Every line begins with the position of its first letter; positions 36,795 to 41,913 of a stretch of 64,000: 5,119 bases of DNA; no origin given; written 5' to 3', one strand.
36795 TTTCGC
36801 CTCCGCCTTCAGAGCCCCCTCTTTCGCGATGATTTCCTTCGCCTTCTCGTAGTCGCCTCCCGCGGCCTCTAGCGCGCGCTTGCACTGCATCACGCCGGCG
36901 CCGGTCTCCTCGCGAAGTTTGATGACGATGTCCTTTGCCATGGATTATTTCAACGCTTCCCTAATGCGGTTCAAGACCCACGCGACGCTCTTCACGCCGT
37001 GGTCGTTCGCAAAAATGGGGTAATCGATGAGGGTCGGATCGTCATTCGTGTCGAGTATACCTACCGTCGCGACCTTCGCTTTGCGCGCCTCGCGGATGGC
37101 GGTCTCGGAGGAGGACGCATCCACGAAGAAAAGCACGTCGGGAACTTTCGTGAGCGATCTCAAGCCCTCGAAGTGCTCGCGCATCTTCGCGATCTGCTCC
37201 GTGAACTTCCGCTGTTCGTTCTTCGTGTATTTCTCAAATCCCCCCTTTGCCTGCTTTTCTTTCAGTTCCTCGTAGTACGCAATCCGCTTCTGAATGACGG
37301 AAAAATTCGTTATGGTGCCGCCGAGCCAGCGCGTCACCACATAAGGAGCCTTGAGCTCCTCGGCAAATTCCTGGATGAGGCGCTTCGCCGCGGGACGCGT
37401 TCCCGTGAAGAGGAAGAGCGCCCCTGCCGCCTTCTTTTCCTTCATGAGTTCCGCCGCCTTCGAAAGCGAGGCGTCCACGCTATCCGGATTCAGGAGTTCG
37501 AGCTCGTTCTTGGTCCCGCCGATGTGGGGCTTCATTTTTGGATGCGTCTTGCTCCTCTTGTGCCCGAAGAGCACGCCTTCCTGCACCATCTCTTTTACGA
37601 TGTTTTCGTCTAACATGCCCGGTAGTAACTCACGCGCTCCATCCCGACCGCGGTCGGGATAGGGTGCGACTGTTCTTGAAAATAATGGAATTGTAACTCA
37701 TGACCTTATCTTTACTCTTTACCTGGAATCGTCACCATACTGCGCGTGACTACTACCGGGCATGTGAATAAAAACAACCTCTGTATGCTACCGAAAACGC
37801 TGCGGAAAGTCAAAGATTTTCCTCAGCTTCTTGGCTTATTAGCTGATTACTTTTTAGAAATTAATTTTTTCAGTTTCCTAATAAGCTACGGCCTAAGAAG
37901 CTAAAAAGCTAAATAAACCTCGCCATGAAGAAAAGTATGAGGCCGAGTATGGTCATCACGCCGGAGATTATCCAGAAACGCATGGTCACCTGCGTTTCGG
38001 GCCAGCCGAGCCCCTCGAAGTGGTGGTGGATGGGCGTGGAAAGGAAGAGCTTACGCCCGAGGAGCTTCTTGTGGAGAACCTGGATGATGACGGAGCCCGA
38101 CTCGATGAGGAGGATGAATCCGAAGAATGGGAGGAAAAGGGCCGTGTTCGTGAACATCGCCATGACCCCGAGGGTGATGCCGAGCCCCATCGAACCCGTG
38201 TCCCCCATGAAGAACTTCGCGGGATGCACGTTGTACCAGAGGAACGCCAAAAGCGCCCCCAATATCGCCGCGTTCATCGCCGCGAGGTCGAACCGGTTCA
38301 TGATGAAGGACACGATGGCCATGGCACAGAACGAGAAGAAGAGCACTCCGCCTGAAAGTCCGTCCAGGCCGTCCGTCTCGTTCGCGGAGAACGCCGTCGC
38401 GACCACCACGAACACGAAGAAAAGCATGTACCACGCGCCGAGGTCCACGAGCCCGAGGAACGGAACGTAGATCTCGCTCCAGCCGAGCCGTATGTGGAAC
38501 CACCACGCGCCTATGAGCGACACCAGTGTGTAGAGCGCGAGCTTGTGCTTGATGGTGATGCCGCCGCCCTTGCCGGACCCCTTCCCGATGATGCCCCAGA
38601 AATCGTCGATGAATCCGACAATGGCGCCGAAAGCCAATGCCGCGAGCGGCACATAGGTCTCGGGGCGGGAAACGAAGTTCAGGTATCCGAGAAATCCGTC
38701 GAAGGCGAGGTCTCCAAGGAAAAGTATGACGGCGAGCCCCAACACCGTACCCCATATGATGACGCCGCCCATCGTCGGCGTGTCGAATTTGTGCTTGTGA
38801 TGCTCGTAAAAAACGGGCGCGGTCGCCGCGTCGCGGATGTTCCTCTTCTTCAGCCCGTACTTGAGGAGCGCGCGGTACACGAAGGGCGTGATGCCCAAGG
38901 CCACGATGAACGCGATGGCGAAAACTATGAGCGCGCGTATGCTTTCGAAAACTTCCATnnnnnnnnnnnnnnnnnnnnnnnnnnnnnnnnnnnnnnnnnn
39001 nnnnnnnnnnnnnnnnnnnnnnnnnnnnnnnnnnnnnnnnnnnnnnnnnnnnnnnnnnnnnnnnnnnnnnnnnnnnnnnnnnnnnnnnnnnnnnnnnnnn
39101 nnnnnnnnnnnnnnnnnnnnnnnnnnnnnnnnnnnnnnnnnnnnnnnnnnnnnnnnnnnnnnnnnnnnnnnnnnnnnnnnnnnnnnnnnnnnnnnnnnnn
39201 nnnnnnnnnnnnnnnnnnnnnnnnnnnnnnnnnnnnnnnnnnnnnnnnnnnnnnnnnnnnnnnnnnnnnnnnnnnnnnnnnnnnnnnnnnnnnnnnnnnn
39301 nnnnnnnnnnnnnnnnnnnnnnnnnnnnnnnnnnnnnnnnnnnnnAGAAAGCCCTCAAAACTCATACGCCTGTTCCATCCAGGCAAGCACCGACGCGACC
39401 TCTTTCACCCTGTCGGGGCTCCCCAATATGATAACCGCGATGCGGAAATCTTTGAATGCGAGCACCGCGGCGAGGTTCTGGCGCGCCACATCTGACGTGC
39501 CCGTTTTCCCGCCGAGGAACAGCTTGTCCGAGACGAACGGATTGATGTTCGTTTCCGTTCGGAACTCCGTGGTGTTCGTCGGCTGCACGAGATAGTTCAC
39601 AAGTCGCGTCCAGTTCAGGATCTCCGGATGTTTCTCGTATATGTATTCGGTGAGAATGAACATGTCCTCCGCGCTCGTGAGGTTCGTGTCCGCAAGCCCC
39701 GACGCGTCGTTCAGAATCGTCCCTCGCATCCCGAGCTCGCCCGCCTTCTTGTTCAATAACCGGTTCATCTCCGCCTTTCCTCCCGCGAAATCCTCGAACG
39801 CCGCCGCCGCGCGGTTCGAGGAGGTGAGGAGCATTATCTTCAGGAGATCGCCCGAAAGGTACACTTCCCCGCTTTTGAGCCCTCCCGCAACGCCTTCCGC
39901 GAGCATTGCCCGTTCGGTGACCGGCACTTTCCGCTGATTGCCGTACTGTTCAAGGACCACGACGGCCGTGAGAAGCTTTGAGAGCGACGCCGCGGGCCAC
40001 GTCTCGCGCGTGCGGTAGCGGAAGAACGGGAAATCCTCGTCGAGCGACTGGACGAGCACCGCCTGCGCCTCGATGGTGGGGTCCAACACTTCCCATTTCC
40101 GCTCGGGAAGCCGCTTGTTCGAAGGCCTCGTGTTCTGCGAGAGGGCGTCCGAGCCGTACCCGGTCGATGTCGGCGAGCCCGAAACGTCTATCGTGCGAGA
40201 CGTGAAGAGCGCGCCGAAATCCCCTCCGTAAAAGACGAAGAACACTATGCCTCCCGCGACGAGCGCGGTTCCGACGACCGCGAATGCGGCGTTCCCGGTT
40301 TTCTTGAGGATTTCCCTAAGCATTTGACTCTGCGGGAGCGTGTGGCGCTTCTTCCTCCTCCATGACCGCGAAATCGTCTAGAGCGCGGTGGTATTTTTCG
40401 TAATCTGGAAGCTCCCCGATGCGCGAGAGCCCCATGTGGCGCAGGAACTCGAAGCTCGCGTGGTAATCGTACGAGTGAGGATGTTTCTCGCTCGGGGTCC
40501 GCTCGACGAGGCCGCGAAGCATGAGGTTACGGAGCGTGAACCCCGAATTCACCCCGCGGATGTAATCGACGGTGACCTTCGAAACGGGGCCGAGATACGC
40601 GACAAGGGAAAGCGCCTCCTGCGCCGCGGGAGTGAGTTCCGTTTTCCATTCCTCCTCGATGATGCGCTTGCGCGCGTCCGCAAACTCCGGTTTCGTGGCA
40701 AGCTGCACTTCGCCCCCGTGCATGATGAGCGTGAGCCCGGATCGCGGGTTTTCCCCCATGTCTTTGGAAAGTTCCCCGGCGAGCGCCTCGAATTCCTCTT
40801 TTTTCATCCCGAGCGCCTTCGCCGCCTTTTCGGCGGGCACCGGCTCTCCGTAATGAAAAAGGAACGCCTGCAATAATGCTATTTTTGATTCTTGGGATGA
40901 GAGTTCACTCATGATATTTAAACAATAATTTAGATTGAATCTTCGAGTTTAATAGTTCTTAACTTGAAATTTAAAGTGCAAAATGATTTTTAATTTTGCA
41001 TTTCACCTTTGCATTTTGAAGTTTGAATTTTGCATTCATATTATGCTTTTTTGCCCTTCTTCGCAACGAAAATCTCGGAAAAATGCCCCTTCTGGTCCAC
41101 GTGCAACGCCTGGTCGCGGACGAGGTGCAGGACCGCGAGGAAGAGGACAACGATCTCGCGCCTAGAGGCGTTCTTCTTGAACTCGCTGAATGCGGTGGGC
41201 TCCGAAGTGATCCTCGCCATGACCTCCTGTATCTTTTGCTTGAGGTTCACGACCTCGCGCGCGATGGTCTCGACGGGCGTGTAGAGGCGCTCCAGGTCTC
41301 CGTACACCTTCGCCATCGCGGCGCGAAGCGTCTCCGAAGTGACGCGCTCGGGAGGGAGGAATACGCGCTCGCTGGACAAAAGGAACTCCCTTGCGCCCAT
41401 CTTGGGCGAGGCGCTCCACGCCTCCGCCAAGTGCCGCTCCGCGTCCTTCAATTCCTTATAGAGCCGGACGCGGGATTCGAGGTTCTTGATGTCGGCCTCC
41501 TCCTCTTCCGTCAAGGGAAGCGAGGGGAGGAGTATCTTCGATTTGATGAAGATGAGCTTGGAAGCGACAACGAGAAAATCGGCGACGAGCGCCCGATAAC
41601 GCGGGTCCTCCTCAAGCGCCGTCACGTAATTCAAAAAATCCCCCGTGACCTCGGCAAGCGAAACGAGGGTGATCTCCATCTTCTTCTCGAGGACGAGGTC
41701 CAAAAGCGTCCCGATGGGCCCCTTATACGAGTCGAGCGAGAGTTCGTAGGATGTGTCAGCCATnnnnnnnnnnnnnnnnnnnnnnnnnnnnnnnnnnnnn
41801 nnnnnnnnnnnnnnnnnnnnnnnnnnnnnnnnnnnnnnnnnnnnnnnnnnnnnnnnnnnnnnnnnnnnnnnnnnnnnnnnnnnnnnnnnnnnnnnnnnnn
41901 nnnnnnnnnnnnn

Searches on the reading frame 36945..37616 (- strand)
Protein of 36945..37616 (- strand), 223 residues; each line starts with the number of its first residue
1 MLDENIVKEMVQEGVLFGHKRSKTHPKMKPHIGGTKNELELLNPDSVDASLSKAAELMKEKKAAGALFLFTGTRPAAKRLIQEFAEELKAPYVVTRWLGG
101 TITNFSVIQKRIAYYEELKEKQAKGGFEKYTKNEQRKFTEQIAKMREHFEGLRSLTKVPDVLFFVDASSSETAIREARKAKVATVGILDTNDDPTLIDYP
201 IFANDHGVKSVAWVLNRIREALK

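Call 94: search_protein_families(library=pfam, proteins=[window:36945-37616:-], max_evalue=0.00001)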
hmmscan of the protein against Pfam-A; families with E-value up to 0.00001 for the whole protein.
window:36945-37616:- (223 aa): 1 family
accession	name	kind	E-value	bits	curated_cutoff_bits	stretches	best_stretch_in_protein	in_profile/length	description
PF00318.25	Ribosomal_S2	-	8.2e-60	202.2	26.1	1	10-222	1-213/216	Ribosomal protein S2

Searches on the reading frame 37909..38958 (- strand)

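Call 94: search_protein_families(library=pfam, proteins=[window:37909-38958:-], max_evalue=0.00001)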
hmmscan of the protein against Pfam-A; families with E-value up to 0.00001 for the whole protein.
window:37909-38958:- (349 aa): 1 family
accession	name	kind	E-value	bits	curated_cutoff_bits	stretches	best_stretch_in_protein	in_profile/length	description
PF00953.26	Glycos_transf_4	-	3.1e-30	105.7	27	1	105-269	5-158/160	Glycosyl transferase family 4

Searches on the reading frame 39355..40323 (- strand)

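Call 94: search_protein_families(library=pfam, proteins=[window:39355-40323:-], max_evalue=0.00001)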
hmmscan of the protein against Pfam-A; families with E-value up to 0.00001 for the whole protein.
window:39355-40323:- (322 aa): 3 families
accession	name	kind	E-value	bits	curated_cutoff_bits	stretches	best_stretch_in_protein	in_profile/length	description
PF00768.25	Peptidase_S11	-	1.4e-23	84.1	27.6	1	107-302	33-237/239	D-alanyl-D-alanine carboxypeptidase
PF13354.11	Beta-lactamase2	-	8.2e-14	51.9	22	1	89-299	2-212/214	Beta-lactamase enzyme family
PF02113.21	Peptidase_S13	-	3.4e-07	29.8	22.8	0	81-157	11-87/444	D-Ala-D-Ala carboxypeptidase 3 (S13) family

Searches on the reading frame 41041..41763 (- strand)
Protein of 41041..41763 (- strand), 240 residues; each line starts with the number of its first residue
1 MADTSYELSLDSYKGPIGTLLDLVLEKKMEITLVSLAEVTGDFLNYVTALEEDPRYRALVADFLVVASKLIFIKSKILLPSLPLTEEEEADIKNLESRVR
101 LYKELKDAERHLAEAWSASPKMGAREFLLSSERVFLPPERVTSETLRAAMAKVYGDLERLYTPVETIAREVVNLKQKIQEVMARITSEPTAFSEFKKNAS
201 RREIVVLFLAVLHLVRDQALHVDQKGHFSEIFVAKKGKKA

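Call 95: search_protein_families(library=pfam, proteins=[window:41041-41763:-], max_evalue=0.00001)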
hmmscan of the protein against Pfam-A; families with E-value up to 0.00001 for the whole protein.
window:41041-41763:- (240 aa): 1 family
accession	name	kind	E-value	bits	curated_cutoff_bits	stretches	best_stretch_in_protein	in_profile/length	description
PF02616.19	SMC_ScpA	-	1.6e-15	58.1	24.6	1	23-233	1-229/232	Segregation and condensation protein ScpA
